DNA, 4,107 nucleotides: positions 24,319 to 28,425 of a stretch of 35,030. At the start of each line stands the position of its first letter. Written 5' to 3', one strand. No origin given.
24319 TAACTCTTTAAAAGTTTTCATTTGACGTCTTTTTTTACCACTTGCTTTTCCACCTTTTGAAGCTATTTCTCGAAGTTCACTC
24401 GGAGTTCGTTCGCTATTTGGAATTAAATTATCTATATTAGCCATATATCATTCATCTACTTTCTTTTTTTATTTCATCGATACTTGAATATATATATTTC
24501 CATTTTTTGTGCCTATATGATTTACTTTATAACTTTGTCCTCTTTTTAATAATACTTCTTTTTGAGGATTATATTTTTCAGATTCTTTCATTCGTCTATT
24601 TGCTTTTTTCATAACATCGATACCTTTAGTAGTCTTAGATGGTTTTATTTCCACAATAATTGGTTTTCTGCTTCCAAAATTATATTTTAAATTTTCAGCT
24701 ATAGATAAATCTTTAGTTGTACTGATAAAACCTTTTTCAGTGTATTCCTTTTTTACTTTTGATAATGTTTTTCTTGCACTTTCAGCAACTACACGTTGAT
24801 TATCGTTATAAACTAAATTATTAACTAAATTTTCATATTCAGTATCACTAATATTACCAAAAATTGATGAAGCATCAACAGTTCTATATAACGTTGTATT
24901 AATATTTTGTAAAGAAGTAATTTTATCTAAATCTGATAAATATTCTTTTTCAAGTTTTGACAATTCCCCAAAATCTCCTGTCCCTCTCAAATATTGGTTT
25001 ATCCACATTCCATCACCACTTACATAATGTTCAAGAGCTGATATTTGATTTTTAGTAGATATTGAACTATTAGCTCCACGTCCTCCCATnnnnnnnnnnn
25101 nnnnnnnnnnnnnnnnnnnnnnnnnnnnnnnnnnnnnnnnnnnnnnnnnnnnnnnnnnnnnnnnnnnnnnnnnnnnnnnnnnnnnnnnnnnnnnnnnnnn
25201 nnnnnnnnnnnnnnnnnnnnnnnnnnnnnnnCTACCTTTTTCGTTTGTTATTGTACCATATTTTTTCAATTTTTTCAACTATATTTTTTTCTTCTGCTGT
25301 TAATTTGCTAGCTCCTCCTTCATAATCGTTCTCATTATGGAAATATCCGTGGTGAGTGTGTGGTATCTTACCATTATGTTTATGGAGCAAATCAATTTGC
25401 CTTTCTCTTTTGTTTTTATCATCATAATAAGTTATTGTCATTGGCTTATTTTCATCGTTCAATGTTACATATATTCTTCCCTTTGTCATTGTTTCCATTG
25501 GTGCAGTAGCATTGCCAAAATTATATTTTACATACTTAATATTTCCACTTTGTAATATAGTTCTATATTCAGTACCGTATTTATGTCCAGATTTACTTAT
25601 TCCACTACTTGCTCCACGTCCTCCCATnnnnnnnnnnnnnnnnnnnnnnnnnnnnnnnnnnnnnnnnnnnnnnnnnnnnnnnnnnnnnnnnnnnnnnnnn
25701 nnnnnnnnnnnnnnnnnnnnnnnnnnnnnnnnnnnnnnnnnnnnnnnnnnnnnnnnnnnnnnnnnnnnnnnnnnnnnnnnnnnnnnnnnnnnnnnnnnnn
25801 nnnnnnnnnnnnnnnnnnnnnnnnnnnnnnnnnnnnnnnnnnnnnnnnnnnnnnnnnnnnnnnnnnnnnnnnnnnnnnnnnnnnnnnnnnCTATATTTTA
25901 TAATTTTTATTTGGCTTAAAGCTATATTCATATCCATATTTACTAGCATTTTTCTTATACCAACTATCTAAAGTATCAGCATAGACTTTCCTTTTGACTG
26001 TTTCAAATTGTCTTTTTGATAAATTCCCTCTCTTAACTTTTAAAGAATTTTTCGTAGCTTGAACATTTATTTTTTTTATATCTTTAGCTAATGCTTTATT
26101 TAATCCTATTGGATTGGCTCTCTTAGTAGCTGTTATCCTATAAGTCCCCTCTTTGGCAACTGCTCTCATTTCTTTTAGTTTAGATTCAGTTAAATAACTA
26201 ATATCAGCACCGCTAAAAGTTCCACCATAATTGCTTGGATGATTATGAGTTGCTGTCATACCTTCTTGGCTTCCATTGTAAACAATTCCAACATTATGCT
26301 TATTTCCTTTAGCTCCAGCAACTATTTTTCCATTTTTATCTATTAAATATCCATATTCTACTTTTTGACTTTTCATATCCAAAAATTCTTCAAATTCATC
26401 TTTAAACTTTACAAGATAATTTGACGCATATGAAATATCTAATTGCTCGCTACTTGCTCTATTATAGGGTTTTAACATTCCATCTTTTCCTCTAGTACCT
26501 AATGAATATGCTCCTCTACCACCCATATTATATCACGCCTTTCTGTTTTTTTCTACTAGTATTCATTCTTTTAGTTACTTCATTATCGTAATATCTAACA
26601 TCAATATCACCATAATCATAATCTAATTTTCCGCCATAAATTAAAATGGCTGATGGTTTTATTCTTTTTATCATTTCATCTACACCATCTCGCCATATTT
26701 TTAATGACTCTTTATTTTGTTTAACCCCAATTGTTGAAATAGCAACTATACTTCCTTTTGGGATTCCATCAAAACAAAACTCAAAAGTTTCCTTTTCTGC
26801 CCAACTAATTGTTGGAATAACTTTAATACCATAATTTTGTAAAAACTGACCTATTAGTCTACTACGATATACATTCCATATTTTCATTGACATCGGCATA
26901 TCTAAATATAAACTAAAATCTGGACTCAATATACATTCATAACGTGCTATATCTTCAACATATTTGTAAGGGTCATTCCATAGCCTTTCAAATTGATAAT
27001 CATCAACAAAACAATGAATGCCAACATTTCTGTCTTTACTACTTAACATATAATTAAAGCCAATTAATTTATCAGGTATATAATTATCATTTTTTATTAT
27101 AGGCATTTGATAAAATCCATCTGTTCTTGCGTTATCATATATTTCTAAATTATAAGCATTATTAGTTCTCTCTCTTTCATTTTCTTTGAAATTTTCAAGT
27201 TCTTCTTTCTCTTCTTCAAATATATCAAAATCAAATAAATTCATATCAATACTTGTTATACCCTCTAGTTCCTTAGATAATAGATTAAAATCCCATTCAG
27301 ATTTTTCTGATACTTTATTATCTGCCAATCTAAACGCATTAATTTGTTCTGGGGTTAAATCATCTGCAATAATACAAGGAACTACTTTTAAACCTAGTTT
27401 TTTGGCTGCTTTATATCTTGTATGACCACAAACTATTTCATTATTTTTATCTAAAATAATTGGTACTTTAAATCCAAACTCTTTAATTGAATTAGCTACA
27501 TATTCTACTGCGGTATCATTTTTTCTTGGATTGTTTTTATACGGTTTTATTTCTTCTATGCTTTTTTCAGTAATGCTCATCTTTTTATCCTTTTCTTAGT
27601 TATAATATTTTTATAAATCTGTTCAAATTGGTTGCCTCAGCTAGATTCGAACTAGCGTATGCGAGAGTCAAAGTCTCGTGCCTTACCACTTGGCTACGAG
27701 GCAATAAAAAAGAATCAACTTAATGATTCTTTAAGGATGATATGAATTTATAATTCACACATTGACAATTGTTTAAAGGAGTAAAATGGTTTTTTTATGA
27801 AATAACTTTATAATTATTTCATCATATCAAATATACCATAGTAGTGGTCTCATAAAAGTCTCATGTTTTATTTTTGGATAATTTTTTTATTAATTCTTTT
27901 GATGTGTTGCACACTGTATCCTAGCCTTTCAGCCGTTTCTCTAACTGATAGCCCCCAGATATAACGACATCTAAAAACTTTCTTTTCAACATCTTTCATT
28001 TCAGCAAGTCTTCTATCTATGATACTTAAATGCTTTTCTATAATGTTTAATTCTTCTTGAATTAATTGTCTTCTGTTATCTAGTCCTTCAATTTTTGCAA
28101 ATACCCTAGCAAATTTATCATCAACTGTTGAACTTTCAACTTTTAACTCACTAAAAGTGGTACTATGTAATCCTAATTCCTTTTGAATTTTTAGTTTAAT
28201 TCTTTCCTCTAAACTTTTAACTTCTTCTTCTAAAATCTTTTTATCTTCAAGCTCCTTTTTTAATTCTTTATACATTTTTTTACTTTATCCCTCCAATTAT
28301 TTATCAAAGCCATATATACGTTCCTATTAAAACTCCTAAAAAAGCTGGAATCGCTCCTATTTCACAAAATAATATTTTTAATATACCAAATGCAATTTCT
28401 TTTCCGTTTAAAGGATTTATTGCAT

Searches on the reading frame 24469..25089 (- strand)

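Call 75: search_protein_families(library=phrogs, proteins=[window:24469-25089:-], max_evalue=0.001)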
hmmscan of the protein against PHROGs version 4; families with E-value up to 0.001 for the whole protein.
window:24469-25089:- (206 aa): 2 families
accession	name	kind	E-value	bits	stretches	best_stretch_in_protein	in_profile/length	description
phrog_595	-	head and packaging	2.2e-09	38.2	1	11-203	354-509/513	head maturation protease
phrog_3895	-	moron, auxiliary metabolic gene and host takeover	7.7e-07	30.1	1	88-205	233-332/340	ADP-ribosyltransferase exoenzyme toxin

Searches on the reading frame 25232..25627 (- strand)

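Call 75: search_protein_families(library=phrogs, proteins=[window:25232-25627:-], max_evalue=0.001)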
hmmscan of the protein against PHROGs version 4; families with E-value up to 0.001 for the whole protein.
window:25232-25627:- (131 aa): 1 family
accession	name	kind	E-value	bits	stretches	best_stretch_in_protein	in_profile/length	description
phrog_9479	-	unknown function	1.4e-51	175.6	1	1-131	1-134/136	-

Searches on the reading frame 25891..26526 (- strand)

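Call 31: search_protein_families(library=pfam, proteins=[window:25891-26526:-], max_evalue=0.01)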
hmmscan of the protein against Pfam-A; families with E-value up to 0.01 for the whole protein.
window:25891-26526:- (211 aa): 0 families

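Call 75: search_protein_families(library=phrogs, proteins=[window:25891-26526:-], max_evalue=0.001)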
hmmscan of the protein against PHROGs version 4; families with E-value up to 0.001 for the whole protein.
window:25891-26526:- (211 aa): 1 family
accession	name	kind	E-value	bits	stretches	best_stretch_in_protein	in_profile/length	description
phrog_5057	-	unknown function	9.1e-08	33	1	53-203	126-247/248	-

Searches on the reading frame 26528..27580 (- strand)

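Call 31: search_protein_families(library=pfam, proteins=[window:26528-27580:-], max_evalue=0.01)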
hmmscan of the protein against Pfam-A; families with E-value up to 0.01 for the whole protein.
window:26528-27580:- (350 aa): 2 families
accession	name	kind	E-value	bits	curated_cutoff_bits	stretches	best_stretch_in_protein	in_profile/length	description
PF14386.11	DUF4417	-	1.7e-80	269.3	28.9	1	152-332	2-183/183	Domain of unknown function (DUF4417)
PF02195.25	ParB_N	-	3.8e-10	40.1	26.3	1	3-80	3-85/95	ParB N-terminal domain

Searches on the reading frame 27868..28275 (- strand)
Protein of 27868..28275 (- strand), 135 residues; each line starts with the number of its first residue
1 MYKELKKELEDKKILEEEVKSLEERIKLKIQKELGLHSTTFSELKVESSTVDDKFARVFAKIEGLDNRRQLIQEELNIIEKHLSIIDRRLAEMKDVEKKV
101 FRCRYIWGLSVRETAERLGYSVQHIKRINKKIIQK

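Call 31: search_protein_families(library=pfam, proteins=[window:27868-28275:-], max_evalue=0.01)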
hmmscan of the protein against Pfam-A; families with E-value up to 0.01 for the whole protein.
window:27868-28275:- (135 aa): 4 families
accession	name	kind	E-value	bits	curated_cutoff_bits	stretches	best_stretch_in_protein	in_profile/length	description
PF04545.22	Sigma70_r4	-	3.4e-08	33.3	24.1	1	90-135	2-47/50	Sigma-70, region 4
PF08281.18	Sigma70_r4_2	-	1.5e-05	25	25.7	1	85-126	3-44/54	Sigma-70, region 4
PF07638.17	Sigma70_ECF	-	0.0021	18.4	21.1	1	88-127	131-170/185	ECF sigma factor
PF13384.12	HTH_23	-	0.0088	16.3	24.6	0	103-128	13-37/50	Homeodomain-like domain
